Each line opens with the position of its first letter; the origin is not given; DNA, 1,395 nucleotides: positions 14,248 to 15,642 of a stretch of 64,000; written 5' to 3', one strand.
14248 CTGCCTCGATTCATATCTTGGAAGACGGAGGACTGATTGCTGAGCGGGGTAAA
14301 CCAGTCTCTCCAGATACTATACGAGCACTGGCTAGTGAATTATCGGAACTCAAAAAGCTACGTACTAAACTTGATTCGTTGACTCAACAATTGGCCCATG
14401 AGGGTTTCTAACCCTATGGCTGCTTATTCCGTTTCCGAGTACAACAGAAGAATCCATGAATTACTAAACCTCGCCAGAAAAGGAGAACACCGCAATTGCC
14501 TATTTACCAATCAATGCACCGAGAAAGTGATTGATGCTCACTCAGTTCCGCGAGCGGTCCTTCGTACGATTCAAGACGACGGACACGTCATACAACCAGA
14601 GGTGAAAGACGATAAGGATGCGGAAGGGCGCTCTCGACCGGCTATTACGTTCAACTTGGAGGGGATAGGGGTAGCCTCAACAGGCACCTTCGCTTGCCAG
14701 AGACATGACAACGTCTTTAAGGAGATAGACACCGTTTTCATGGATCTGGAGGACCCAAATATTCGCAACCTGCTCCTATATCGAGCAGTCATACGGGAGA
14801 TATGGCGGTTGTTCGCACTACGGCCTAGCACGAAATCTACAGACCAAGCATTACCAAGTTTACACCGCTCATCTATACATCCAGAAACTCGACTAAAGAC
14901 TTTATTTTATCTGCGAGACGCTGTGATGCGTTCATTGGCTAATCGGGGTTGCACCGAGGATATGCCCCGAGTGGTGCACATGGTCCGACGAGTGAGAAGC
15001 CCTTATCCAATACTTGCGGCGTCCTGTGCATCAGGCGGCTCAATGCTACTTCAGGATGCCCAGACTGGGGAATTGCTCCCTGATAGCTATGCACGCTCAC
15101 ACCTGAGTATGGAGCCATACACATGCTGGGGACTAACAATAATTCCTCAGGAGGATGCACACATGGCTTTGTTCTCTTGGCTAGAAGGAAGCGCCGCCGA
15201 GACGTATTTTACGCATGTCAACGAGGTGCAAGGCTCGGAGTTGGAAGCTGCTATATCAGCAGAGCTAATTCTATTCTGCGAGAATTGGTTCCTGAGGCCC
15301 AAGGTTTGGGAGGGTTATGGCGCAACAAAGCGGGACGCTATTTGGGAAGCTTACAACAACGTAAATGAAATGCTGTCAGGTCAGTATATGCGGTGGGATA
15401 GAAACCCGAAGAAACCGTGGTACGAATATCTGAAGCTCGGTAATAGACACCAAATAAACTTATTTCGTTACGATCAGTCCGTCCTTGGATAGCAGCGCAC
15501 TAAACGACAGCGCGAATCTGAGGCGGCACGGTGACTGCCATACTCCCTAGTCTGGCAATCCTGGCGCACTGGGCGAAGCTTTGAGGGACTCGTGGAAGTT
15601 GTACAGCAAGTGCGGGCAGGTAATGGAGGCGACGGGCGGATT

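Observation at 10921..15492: Lower-GC six-ORF operon with three distinct DNA methyltransferases, an HNH fusion and two unknown proteins, next to a tRNA pair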

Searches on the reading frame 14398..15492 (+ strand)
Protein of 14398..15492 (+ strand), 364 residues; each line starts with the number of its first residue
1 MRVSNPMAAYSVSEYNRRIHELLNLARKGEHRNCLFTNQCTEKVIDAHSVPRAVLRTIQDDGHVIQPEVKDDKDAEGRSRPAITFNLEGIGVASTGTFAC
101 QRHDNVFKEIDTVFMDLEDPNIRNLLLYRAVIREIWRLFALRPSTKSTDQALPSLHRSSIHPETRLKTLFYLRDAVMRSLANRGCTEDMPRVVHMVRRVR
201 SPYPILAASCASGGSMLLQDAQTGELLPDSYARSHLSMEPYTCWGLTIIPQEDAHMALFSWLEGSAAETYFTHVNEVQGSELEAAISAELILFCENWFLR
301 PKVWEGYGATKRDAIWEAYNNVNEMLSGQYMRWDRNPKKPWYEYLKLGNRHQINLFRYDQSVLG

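Call 4: search_protein_families(library=pfam, proteins=[window:14398-15492:+], max_evalue=0.1)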
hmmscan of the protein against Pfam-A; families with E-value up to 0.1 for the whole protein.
window:14398-15492:+ (364 aa): 1 family
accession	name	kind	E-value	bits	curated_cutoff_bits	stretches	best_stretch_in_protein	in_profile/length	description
PF15153.11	CYTL1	-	0.012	15.9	27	1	125-212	26-109/133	Cytokine-like protein 1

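Call 5: search_protein_families(library=padloc, proteins=[window:14398-15492:+], max_evalue=0.1)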
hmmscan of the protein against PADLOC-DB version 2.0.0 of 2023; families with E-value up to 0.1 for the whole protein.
window:14398-15492:+ (364 aa): 0 families

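Call 6: search_protein_families(library=ncbifam, proteins=[window:14398-15492:+], max_evalue=0.1)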
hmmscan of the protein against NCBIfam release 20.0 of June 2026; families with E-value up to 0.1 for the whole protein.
window:14398-15492:+ (364 aa): 0 families

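Call 7: search_protein_families(library=phrogs, proteins=[window:14398-15492:+], max_evalue=0.1)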
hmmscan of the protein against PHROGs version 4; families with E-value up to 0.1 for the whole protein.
window:14398-15492:+ (364 aa): 0 families

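Call 8: search_solved_structures(query=window:14398-15492:+, max_evalue=10)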
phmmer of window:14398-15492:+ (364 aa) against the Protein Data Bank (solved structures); distinct sequences matched with E-value up to 10: 0.

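Call 10: find_homologous_proteins(query=window:14398-15492:+, max_evalue=0.001)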
Query window:14398-15492:+ (364 aa): 45 proteins with E <= 0.001 among 3002 candidates.
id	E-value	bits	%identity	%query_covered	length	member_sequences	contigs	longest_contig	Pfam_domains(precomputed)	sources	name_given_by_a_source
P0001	5.8e-246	833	100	98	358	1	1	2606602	-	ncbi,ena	-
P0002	4.6e-133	462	57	97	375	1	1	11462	-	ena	-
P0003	4.3e-130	452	57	97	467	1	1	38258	-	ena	-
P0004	4.2e-128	445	57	96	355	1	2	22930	-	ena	-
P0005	7.7e-128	445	57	96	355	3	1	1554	-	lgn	-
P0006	1.6e-127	444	56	96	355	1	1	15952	-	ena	-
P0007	6.4e-126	438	55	97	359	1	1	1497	-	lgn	-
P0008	8.5e-124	431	54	98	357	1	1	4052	-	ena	-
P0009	1.3e-123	431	55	96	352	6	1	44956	-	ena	-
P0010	1.3e-122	427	56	96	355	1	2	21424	-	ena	-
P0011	2.3e-122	427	55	96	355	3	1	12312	-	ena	-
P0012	1.9e-119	417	54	96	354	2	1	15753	-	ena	-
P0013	3.4e-119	416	55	96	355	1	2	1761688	-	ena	-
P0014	6.5e-119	415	53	96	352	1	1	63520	-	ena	-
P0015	4.3e-118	413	52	97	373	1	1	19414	-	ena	-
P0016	3.1e-117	410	53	96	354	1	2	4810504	-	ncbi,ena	-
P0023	5.2e-107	376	51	95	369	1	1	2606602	-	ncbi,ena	-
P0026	7.2e-103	362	53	87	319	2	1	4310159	-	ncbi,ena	-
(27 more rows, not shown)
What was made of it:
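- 14398..15492 (+): ORF6: 364-aa member of a large unnamed superfamily with conserved Cys/His residues, function unknown. 45 close clusters (call 10).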

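Call 12: find_encoding_contigs(protein=P0023, flank=10000, max_places=2)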
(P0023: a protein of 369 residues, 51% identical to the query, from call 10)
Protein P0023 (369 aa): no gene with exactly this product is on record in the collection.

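Call 13: find_encoding_contigs(protein=P0016, flank=10000, max_places=2)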
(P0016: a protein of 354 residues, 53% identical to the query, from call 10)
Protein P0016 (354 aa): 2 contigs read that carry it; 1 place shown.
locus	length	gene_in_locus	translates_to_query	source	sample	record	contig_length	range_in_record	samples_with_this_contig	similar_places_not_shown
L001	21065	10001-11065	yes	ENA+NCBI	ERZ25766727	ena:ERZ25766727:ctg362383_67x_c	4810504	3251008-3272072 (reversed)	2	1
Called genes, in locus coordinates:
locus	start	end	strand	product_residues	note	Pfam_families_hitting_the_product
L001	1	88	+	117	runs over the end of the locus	PF00929:RNase_T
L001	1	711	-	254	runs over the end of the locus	-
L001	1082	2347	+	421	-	PF13356:Arm-DNA-bind_3, PF22022:Phage_int_M, PF00589:Phage_integrase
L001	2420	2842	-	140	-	-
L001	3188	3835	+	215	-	PF12705:PDDEXK_1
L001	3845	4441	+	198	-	-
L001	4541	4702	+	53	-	-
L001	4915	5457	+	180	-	PF13588:HSDR_N_2 (weak), PF04313:HSDR_N (weak)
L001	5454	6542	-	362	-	-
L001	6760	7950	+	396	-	-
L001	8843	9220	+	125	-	-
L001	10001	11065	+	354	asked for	-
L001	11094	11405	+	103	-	-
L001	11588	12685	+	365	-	PF13676:TIR_2, PF01582:TIR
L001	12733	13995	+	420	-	PF13546:DDE_5, PF01609:DDE_Tnp_1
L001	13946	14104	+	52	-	-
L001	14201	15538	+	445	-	-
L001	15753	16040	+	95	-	-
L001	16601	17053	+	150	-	-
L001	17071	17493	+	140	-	-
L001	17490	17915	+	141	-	-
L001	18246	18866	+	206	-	-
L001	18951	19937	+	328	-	-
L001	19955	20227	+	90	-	-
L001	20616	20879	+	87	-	-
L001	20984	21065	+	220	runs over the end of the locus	-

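Call 14: find_encoding_contigs(protein=P0026, flank=10000, max_places=2)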
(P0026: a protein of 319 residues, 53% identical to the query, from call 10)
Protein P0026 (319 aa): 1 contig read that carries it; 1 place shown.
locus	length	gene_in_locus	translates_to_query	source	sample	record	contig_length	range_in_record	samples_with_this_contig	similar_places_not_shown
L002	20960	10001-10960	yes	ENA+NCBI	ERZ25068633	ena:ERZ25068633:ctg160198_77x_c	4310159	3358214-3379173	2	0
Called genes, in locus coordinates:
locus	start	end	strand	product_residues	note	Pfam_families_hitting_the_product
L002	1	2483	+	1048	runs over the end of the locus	PF02811:PHP, PF07733:DNA_pol3_alpha, PF17657:DNA_pol3_finger, PF14579:HHH_6, PF01336:tRNA_anti-codon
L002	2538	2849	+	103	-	PF02586:SRAP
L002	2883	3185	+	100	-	PF02586:SRAP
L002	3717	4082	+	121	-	-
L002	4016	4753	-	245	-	-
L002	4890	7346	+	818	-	PF00270:DEAD, PF00271:Helicase_C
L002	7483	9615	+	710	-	PF01381:HTH_3, PF13560:HTH_31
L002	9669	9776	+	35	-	-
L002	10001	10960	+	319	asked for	-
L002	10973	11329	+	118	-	-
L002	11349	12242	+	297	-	PF01909:NTP_transf_2 (weak)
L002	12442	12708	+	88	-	PF04255:DUF433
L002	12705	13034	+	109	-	-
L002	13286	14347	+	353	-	-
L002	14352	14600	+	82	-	PF04255:DUF433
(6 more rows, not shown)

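Call 18: find_related_loci(query=A1, collection=genome_contigs, flank=10000)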
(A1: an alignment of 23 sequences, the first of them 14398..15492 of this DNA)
Query A1 (364 aa) in genome_contigs; peptide patterns used: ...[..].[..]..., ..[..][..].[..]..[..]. (x = any residue, [..] = any of these).
191 stretches matched a pattern; 4 encode a relative of the query (tblastn E <= 1e-3); 4 distinct loci.
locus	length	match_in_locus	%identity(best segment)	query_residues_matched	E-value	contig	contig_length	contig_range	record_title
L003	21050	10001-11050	53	12-361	1e-123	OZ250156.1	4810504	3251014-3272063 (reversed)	MAG: Dehalococcoidia bacterium isolate e5f5fd38-eeba-48ed-b54a-83455fc2a46d genome assembly, chromosome: 1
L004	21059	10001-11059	53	9-361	2e-121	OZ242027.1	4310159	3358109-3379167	MAG: Dehalococcoidia bacterium isolate b612d4f0-7387-46ac-83c2-9cb111bb644c genome assembly, chromosome: 1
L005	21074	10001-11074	45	7-364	3e-105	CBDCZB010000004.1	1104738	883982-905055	MAG: Dehalococcoidia bacterium isolate ba092683-2743-4c74-9192-48684eccfa31 genome assembly, contig: contig_4, whole gen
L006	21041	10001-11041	39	17-363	6e-90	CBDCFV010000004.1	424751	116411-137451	MAG: Dehalococcoidia bacterium isolate 9c3c1ea3-44c0-4b18-a908-b6ba16db4234 genome assembly, contig: contig_4, whole gen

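Call 19: find_related_loci(query=A1, collection=metagenome_contigs, flank=10000)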
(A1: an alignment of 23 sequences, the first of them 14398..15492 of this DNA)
Query A1 (364 aa) in metagenome_contigs; peptide patterns used: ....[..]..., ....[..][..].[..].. (x = any residue, [..] = any of these).
413 stretches matched a pattern, but none encodes a relative of the query by tblastn (E <= 1e-3).

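Call 20: find_related_loci(query=A1, collection=viral_contigs, flank=10000)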
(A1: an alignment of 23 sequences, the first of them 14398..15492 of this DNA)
Query A1 (364 aa) in viral_contigs; peptide patterns used: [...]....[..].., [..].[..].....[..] (x = any residue, [..] = any of these).
36 stretches matched a pattern, but none encodes a relative of the query by tblastn (E <= 1e-3).
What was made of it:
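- Tried and rejected: ORF6 relatives in IMG/VR and JGI metagenomes: none (calls 19, 20).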

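Call 27: predict_structure(alignment_id=A1)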
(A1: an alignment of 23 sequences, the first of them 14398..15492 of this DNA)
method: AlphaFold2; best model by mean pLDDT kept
length: 364 residues; sequences in the alignment: 23
mean_pLDDT: 83.7   pTM: 0.84
mean pLDDT of the five models: 83.7, 83.3, 82.4, 80.6, 80.3
residues with pLDDT >= 90: 147; 70-90: 165; 50-70: 45; < 50: 7
segments of 3 or more residues with pLDDT < 50: 1-5
pLDDT, mean of each block of 10 residues (from residue 1): 48 83 74 86 92 93 89 82 86 91 93 90 96 92 86 75 92 91 65 94 91 88 88 88 94 94 88 87 88 85 90 79 52 58 59 84 88
secondary structure, 60 per line:
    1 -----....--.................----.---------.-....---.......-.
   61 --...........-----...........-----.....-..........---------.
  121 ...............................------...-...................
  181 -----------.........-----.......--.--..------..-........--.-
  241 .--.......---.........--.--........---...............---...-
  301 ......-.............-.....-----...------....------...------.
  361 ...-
elements in order: H6-9 H12-28 E45-48 H52-58 E63-73 E79-89 E95-99 H101-110 H120-151 H162-180 E192-200 E206-212 H229-236 E244-250 E254-262 H268-275 H279-293 E297-299 H301-306 H308-320 H322-326 H341-344 H360-363
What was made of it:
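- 14398..15492 (+): AF2 pLDDT 83.7, pTM 0.84 (call 27).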

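Call 29: fold_search(model_id=the predicted structure, library=pdb)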
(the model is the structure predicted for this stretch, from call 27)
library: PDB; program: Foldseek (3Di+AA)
matches with E <= 10: 571; with E <= 0.001: 0
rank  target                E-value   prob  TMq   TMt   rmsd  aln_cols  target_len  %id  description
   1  9o5a_D                8.7e-02  0.14  0.19  0.04  19.8       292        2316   12  The KICSTOR-GATOR1 complex (released 2026-02-18)
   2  3efo_B                1.2e-01  0.03  0.08  0.05  21.1       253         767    9  Crystal Structure of the mammalian COPII-coat protein Sec23/24 bound to the transport signal sequence of syntaxin 5 (released 2008-10-21)
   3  8tmc_B                1.3e-01  0.08  0.11  0.11  21.4       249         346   12  Cryo-EM structure of CorA in complex with conformation-specific synthetic antibody C12 and 20 mM MgCl2, State MG20-2 (released 2025-02-12)
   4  11wx_C                1.3e-01  0.10  0.12  0.16  17.9       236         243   12  Crystal Structure of ribosomal large subunit pseudouridine synthase D from Neisseria gonorrhoea (released 2026-03-25)
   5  6kev                  1.6e-01  0.07  0.11  0.13  22.2       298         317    9  Reduced phosphoribulokinase from Synechococcus elongatus PCC 7942 complexed with adenosine diphosphate and glucose 6-pho (released 2020-05-13)
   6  3g7d                  1.6e-01  0.04  0.09  0.08  25.3       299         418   13  Native PhpD with Cadmium Atoms (released 2009-06-09)
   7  6kgh                  1.9e-01  0.20  0.10  0.09   9.3        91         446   12  Crystal structure of Penicillin binding protein 3 (PBP3) from Mycobacterium tuerculosis (apo-form) (released 2020-03-11)
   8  11wx_B                2.3e-01  0.08  0.11  0.15  18.4       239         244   12  Crystal Structure of ribosomal large subunit pseudouridine synthase D from Neisseria gonorrhoea (released 2026-03-25)
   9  6evj_B                2.3e-01  0.03  0.11  0.07  28.9       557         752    8  Crystal structure of bat influenza A/H17N10 polymerase with viral RNA promoter and capped RNA primer (released 2017-12-13)
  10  9g9t_D                2.6e-01  0.03  0.10  0.08  23.2       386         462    8  Cryo-EM structure of the Toxoplasma gondii respiratory chain complex III inhibited by ELQ-300 (released 2025-06-18)
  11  6xrf_G                2.9e-01  0.09  0.09  0.15  10.5       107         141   12  EagT6 Tse6 NT complex (released 2020-12-30)
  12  3npe                  2.9e-01  0.08  0.12  0.09  19.6       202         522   11  Structure of VP14 in complex with oxygen (released 2010-11-10)
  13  3zg7_B                3.1e-01  0.02  0.10  0.09  23.4       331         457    7  Crystal Structure of Penicillin-Binding Protein 4 from Listeria monocytogenes in the apo form (released 2013-05-29)
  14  4gn2                  3.4e-01  0.11  0.13  0.17  14.4       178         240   12  Crystal Structure of OXA-45, a Class D beta-lactamase with extended spectrum activity (released 2013-08-21)
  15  5xte_L                4.2e-01  0.03  0.09  0.08  20.8       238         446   11  Cryo-EM structure of human respiratory complex III (cytochrome bc1 complex) (released 2017-08-30)
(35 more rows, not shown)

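Call 34: fold_search(model_id=the predicted structure, library=viral)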
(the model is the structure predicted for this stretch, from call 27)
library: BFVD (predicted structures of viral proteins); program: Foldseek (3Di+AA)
matches with E <= 10: 621; with E <= 0.001: 0
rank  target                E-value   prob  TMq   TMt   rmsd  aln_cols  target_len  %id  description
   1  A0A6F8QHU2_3          1.3e-02  0.16  0.11  0.05  18.8       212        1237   13  Polyprotein (Fragment) [Barley aphid RNA virus 9]
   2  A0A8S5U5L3            4.0e-02  0.09  0.11  0.07  26.7       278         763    8  Uncharacterized protein [Podoviridae sp. cthJQ11]
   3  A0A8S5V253            5.5e-02  0.08  0.10  0.15  18.9       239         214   11  Uncharacterized protein [Myoviridae sp. ctJ2i1]
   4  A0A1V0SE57            6.5e-02  0.06  0.12  0.13  24.5       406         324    9  Uncharacterized protein [Indivirus ILV1]
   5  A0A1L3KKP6            1.0e-01  0.06  0.11  0.07  26.1       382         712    8  RNA-directed RNA polymerase catalytic subunit [Hubei orthoptera virus 6]
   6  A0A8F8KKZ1            1.6e-01  0.06  0.10  0.07  17.0       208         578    8  Serine/threonine kinase [Clandestinovirus]
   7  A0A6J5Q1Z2            1.8e-01  0.12  0.12  0.13  13.1       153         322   11  Uncharacterized protein [uncultured Caudovirales phage]
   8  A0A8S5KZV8            1.8e-01  0.04  0.09  0.08  27.9       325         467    6  Maturation protein [ssRNA phage SRR6960803_4]
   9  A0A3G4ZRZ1            2.2e-01  0.10  0.12  0.13  14.2       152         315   10  Putative sensor histidine kinase [Dasosvirus sp.]
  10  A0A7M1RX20            2.3e-01  0.10  0.09  0.20  22.1       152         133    7  Uncharacterized protein [uncultured phage cr118_1]
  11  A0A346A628            2.4e-01  0.02  0.09  0.06  24.6       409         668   11  (no name in the UniProt tables at hand)
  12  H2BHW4                2.4e-01  0.02  0.08  0.09  25.9       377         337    8  HSP70-like protein (Fragment) [Grapevine leafroll-associated virus 7]
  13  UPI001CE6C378         2.5e-01  0.11  0.12  0.17  12.1       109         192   10  (no name look-up for this kind of identifier)
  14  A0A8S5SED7            2.7e-01  0.11  0.09  0.24  23.3       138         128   12  Uncharacterized protein [Siphoviridae sp. ctnpt50]
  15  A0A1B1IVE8            2.7e-01  0.07  0.07  0.13  16.0       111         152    8  (no name in the UniProt tables at hand)
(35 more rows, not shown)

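Call 37: search_dna_similar(query=window:14398-15492:+, collection=plasmids, mode=protein, max_rows=10, max_evalue=0.01)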
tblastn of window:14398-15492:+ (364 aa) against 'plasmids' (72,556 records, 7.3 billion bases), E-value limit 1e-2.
Records with a match: 7; places in all: 7; records where one place covers at least 80% of the query: 1.
Best place of each record, by identity: <60% 7.
By first word of the organism name: Lactococcus 4; Aminobacter 1; Priestia 1; Vibrio 1.
By predicted mobility (MOB-suite, as given by PLSDB): mobilizable 5; conjugative 1; non-mobilizable 1.
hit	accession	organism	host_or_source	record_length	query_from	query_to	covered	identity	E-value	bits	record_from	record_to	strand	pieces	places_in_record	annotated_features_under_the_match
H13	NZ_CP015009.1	Aminobacter aminovorans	cell culture,soil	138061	37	329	80%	26.2%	6e-6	56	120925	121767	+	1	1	hypothetical protein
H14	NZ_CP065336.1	Priestia megaterium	maize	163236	32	319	79%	22.3%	5e-6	56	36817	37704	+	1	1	hypothetical protein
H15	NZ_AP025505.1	Vibrio pelagius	-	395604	36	189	42%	28.7%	3e-4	50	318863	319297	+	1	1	SEC-C metal-binding domain-containing protein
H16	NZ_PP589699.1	Lactococcus sp.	Bacterial culture,Dairy environment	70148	38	160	34%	28.7%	7e-3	46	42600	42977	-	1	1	SEC-C domain-containing protein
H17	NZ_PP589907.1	Lactococcus sp.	Bacterial culture,Dairy environment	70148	38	160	34%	28.7%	7e-3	46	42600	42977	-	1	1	SEC-C domain-containing protein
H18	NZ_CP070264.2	Lactococcus lactis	Whole organism,Dairy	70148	38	160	34%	28.7%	7e-3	46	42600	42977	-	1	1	SEC-C domain-containing protein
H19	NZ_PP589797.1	Lactococcus sp.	Bacterial culture,Dairy environment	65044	38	160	34%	28.7%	8e-3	46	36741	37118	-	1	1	SEC-C domain-containing protein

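Call 38: get_annotated_region(hit=H13, flank=7000)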
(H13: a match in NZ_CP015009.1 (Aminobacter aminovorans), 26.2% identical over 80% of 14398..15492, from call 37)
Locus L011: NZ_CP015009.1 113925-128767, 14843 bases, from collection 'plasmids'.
description: Aminobacter aminovorans strain KCTC 2477 plasmid pAA04, complete sequence
organism: Aminobacter aminovorans (NCBI taxid 83263)
taxonomy: Bacteria; Pseudomonadota; Alphaproteobacteria; Hyphomicrobiales; Phyllobacteriaceae; Aminobacter; Aminobacter aminovorans
host: -; source: cell culture,soil; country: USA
typing (MOB-suite, as given by PLSDB): conjugative; replicon rep_cluster_336; relaxase MOBP,MOBQ; mating-pair formation MPF_T
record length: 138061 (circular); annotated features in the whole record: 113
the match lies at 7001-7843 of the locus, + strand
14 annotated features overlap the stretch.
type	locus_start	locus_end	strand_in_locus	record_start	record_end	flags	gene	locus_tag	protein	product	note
CDS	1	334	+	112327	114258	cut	traG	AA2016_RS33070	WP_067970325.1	Ti-type conjugative transfer system protein TraG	-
CDS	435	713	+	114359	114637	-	-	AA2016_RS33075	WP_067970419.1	HU family DNA-binding protein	GO:0030261 - chromosome condensation [Evidence IEA]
CDS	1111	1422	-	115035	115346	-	-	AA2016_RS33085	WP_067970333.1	DUF736 family protein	-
CDS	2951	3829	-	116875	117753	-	-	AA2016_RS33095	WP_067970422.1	hypothetical protein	-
CDS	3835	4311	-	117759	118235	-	-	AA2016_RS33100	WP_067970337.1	hypothetical protein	-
CDS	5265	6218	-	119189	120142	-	-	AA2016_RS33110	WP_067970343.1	DUF3991 and toprim domain-containing protein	-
CDS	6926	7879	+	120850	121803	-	-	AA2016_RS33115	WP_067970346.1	hypothetical protein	-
CDS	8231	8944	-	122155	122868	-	-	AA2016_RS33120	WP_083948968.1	transporter substrate-binding domain-containing protein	-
CDS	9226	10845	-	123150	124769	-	-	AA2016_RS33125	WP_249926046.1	hypothetical protein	-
CDS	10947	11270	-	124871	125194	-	-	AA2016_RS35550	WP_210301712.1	hypothetical protein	-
CDS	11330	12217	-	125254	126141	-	-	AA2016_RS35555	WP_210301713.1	toll/interleukin-1 receptor domain-containing protein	GO:0007165 - signal transduction [Evidence IEA]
CDS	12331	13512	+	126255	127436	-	-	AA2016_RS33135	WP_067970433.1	Fic family protein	-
CDS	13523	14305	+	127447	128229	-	-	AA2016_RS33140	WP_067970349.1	Hachiman antiphage defense system protein HamA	-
CDS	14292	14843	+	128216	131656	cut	-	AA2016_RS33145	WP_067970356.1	DEAD/DEAH box helicase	-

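Call 39: get_annotated_region(hit=H14, flank=7000)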
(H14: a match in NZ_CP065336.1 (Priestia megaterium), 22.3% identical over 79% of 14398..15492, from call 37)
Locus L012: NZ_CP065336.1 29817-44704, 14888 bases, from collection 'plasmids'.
description: Priestia megaterium strain Y11 plasmid unnamed1, complete sequence
organism: Priestia megaterium (NCBI taxid 1404)
taxonomy: Bacteria; Bacillota; Bacilli; Bacillales; Bacillaceae; Priestia; Priestia megaterium
host: -; source: maize; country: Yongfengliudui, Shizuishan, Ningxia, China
typing (MOB-suite, as given by PLSDB): mobilizable; replicon rep_cluster_385; relaxase MOBP
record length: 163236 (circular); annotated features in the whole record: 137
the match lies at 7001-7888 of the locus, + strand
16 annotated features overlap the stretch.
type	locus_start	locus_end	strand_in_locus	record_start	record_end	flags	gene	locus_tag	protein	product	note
CDS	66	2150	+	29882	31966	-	-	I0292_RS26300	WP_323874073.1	hypothetical protein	-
CDS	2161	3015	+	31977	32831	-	-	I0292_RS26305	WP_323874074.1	ABC transporter ATP-binding protein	-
CDS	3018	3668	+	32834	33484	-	-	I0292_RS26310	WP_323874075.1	hypothetical protein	-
CDS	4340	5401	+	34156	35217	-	-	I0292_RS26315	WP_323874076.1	matrixin family metalloprotease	GO:0006508 - proteolysis [Evidence IEA]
CDS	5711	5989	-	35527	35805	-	-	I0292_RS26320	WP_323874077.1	hypothetical protein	-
CDS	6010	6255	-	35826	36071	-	-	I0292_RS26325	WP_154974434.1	DNA-binding protein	-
CDS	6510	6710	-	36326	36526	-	-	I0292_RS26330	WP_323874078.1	hypothetical protein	-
CDS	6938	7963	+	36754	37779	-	-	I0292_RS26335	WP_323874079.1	hypothetical protein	-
CDS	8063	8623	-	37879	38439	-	-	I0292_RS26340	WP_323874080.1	L,D-transpeptidase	-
CDS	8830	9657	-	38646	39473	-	-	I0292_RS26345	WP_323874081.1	hypothetical protein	-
CDS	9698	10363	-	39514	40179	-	-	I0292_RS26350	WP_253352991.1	restriction endonuclease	GO:0009307 - DNA restriction-modification system [Evidence IEA]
CDS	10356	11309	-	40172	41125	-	-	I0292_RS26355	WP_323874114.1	DUF3991 and TOPRIM domain-containing protein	GO:0006260 - DNA replication [Evidence IEA]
CDS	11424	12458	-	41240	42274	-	-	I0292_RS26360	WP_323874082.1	hypothetical protein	-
CDS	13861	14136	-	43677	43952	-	-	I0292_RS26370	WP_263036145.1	hypothetical protein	-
CDS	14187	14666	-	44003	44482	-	-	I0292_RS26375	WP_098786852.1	hypothetical protein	-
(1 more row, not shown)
